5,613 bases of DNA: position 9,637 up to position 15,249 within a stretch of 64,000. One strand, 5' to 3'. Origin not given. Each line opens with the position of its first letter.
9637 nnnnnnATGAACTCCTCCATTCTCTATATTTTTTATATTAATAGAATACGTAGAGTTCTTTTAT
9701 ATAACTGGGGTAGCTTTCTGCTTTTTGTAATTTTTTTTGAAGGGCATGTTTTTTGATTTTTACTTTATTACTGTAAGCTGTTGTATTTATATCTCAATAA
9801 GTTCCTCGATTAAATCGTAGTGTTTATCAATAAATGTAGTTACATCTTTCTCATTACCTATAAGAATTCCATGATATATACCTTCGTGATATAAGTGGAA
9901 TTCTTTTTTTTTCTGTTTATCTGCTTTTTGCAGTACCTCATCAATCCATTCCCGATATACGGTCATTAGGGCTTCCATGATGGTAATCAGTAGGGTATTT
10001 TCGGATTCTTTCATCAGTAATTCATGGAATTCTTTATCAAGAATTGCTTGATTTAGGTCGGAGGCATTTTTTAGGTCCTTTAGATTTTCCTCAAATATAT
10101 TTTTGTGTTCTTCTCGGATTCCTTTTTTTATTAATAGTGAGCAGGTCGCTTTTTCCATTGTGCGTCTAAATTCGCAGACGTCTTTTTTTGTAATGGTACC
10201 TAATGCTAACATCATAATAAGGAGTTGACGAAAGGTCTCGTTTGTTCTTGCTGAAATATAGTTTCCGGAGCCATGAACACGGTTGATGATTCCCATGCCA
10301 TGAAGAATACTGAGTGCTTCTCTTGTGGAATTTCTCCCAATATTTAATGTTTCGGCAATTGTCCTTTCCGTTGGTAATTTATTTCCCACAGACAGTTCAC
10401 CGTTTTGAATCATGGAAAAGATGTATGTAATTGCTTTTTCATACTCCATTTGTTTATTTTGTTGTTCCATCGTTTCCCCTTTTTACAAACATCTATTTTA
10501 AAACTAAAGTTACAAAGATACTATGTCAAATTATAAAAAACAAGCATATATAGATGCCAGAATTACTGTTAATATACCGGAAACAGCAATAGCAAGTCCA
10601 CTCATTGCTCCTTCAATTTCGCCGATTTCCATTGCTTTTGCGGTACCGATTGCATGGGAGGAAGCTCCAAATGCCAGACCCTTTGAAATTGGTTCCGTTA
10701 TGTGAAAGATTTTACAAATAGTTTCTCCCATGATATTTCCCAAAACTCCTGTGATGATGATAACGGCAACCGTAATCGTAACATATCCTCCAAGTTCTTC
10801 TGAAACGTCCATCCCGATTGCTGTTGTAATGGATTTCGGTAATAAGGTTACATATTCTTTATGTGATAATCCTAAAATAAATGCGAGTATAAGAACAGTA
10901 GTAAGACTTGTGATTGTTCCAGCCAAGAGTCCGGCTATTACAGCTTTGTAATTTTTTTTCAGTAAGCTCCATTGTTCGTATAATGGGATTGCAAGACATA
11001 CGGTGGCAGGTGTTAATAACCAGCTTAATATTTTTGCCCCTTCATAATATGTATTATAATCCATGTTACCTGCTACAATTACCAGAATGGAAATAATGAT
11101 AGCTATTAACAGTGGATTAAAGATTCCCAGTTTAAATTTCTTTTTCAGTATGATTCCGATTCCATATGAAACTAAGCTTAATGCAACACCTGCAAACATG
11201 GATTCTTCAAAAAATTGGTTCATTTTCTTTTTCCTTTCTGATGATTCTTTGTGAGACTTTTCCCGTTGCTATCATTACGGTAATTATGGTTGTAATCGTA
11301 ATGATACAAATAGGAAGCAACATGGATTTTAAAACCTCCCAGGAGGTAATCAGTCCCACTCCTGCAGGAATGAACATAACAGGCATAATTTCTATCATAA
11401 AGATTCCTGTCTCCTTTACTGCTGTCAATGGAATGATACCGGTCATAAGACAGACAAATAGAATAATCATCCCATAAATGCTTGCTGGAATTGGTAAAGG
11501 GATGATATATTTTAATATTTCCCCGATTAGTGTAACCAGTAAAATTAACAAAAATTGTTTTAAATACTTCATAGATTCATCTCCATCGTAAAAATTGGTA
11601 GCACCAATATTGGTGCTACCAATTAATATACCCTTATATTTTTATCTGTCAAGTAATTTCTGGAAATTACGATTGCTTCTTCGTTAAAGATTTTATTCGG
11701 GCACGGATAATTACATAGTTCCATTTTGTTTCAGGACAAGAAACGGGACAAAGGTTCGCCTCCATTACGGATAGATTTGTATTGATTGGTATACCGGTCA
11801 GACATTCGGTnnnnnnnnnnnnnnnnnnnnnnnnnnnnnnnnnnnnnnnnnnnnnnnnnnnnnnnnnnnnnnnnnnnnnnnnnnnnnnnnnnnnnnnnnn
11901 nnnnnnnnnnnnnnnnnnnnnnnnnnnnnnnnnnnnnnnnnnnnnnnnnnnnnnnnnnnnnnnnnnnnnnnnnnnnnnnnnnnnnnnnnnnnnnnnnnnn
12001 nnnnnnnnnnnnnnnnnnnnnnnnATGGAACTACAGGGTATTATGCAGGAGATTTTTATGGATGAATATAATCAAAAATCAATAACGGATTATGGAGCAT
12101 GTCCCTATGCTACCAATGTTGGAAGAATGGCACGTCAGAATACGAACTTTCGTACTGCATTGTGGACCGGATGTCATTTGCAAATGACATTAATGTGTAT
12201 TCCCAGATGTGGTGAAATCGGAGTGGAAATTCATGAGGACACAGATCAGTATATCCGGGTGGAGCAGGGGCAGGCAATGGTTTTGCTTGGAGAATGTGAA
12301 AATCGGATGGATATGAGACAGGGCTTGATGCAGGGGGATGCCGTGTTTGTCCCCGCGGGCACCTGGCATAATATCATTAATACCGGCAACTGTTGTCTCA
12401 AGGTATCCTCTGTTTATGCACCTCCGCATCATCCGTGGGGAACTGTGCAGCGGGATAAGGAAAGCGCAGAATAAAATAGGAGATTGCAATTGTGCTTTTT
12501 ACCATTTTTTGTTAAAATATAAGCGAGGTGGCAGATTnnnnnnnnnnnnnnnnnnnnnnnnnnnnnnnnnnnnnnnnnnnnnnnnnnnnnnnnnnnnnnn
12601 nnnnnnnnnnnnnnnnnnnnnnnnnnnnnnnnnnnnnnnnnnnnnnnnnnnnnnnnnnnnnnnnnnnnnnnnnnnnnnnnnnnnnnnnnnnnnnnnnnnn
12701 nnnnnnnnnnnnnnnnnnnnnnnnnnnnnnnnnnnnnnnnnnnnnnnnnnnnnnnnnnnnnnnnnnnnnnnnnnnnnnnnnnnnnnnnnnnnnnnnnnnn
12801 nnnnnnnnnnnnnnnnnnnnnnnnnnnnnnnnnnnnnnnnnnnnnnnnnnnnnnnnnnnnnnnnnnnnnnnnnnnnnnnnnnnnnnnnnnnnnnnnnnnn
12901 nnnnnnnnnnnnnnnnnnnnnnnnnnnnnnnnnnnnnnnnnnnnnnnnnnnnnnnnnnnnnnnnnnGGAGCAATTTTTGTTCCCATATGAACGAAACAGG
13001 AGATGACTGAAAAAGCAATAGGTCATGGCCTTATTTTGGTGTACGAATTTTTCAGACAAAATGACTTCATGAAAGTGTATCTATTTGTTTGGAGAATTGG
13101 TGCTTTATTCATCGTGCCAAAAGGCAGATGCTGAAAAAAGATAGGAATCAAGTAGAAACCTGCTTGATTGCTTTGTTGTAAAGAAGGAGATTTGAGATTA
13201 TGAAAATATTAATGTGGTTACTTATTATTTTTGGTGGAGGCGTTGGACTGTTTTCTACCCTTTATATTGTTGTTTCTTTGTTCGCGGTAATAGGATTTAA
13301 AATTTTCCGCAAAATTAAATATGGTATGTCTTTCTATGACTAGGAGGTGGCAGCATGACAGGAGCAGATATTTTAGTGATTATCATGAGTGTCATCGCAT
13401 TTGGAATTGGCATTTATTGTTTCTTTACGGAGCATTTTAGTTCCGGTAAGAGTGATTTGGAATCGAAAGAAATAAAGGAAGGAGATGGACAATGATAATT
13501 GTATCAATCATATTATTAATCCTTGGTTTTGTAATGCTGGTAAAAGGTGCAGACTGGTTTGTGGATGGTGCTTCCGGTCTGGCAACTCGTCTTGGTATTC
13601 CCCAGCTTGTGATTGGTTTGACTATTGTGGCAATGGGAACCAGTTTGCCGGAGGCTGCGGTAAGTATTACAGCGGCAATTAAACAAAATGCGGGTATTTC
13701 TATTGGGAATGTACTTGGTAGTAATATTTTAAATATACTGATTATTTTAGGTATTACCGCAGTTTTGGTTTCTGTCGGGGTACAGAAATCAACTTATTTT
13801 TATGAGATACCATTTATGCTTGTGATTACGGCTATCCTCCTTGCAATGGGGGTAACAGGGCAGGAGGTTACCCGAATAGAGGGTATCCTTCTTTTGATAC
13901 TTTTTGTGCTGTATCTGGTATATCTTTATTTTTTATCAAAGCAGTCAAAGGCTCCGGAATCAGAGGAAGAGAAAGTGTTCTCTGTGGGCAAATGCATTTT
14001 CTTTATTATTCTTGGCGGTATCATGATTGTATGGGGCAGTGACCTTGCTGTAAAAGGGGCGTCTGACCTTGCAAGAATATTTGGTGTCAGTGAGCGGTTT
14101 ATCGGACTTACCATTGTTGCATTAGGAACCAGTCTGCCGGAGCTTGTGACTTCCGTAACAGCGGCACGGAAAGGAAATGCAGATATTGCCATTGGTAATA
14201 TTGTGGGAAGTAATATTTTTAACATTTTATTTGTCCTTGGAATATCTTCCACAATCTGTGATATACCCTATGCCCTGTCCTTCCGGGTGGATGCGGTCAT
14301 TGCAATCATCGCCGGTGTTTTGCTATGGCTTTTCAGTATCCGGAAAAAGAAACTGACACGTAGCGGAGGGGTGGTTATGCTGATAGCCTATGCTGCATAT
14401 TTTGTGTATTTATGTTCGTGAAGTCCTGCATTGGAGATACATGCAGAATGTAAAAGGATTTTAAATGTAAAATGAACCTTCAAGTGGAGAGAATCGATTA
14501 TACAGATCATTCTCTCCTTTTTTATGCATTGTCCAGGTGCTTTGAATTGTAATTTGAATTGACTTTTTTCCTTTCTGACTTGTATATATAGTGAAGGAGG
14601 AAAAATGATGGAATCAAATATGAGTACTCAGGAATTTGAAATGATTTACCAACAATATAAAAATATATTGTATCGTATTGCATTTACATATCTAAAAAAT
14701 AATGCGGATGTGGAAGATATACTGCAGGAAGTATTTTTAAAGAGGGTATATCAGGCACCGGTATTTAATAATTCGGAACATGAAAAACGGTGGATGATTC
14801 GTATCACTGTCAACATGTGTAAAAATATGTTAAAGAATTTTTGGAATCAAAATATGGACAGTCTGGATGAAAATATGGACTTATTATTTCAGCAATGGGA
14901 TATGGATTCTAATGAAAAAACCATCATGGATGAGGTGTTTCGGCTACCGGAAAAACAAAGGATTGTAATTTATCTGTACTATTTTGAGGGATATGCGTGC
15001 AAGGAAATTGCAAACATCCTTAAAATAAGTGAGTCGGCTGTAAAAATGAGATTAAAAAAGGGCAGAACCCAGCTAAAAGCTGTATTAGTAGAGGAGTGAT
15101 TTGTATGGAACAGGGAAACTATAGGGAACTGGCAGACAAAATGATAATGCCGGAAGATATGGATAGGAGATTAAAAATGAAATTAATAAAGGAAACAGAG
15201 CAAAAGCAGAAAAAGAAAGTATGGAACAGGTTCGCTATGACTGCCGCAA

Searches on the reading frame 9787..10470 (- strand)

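Call 85: search_protein_families(library=pfam, proteins=[window:9787-10470:-], max_evalue=0.00001)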
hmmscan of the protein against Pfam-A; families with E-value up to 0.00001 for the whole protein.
window:9787-10470:- (227 aa): 2 families
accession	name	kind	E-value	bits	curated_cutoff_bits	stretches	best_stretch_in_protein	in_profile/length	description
PF00392.27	GntR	-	1.1e-13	51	27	1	10-72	2-64/64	Bacterial regulatory proteins, gntR family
PF07729.17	FCD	-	2.2e-08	35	24.3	1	97-219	1-124/125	FCD domain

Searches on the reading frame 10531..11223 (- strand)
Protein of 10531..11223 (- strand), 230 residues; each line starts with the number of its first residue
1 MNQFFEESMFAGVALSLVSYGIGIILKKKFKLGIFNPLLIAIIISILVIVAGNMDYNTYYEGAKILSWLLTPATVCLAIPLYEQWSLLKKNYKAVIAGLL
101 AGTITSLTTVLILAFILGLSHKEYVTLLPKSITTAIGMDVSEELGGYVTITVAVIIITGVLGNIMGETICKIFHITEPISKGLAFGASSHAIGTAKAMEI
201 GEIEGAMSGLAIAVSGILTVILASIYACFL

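Call 86: search_protein_families(library=pfam, proteins=[window:10531-11223:-], max_evalue=0.00001)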
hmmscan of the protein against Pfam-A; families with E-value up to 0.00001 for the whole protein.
window:10531-11223:- (230 aa): 1 family
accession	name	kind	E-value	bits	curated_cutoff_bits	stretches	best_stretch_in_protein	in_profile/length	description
PF04172.21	LrgB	-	1e-79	267.4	25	1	16-227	1-212/214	LrgB-like family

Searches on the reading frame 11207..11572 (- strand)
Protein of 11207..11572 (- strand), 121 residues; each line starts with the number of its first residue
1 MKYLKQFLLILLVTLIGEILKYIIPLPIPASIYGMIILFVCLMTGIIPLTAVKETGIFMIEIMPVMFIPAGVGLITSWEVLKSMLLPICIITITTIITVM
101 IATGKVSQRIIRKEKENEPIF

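Call 86: search_protein_families(library=pfam, proteins=[window:11207-11572:-], max_evalue=0.00001)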
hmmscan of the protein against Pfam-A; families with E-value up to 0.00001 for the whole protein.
window:11207-11572:- (121 aa): 1 family
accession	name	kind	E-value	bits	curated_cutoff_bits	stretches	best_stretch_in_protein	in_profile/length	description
PF03788.19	LrgA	-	4.5e-29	100.7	28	1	15-106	2-93/94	LrgA family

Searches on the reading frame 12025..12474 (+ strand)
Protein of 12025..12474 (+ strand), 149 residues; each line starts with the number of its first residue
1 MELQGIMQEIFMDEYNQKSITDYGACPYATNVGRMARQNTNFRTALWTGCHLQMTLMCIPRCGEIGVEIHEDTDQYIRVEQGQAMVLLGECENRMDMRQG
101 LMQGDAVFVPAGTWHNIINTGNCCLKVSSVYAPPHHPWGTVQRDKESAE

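Call 86: search_protein_families(library=pfam, proteins=[window:12025-12474:+], max_evalue=0.00001)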
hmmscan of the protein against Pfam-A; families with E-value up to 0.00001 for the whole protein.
window:12025-12474:+ (149 aa): 1 family
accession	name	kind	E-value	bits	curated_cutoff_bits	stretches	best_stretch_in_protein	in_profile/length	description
PF07883.17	Cupin_2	-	3.8e-09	36.6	27.2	1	57-122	3-61/70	Cupin domain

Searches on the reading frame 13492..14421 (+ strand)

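Call 86: search_protein_families(library=pfam, proteins=[window:13492-14421:+], max_evalue=0.00001)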
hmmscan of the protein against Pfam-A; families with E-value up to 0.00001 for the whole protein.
window:13492-14421:+ (309 aa): 1 family
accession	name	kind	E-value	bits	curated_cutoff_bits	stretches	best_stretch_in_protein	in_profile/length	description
PF01699.29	Na_Ca_ex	-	2e-72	242.6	24.9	2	169-307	3-149/151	Sodium/calcium exchanger protein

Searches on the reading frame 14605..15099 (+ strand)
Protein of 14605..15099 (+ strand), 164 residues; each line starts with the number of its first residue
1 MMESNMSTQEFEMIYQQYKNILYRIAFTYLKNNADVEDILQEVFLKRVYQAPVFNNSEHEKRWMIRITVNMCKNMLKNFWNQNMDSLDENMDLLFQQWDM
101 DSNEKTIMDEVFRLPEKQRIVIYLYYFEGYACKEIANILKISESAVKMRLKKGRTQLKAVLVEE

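Call 86: search_protein_families(library=pfam, proteins=[window:14605-15099:+], max_evalue=0.00001)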
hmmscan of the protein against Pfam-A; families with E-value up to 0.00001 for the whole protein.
window:14605-15099:+ (164 aa): 4 families
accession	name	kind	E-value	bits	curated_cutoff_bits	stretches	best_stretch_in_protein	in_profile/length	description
PF04545.22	Sigma70_r4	-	8.5e-13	48.1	24.1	1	113-158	4-49/50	Sigma-70, region 4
PF08281.18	Sigma70_r4_2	-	2e-12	47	25.7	1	113-157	10-54/54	Sigma-70, region 4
PF04542.20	Sigma70_r2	-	3.5e-11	43.2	24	1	14-77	1-66/71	Sigma-70 region 2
PF07638.17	Sigma70_ECF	-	5.3e-08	33.4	21.1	1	86-159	107-181/185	ECF sigma factor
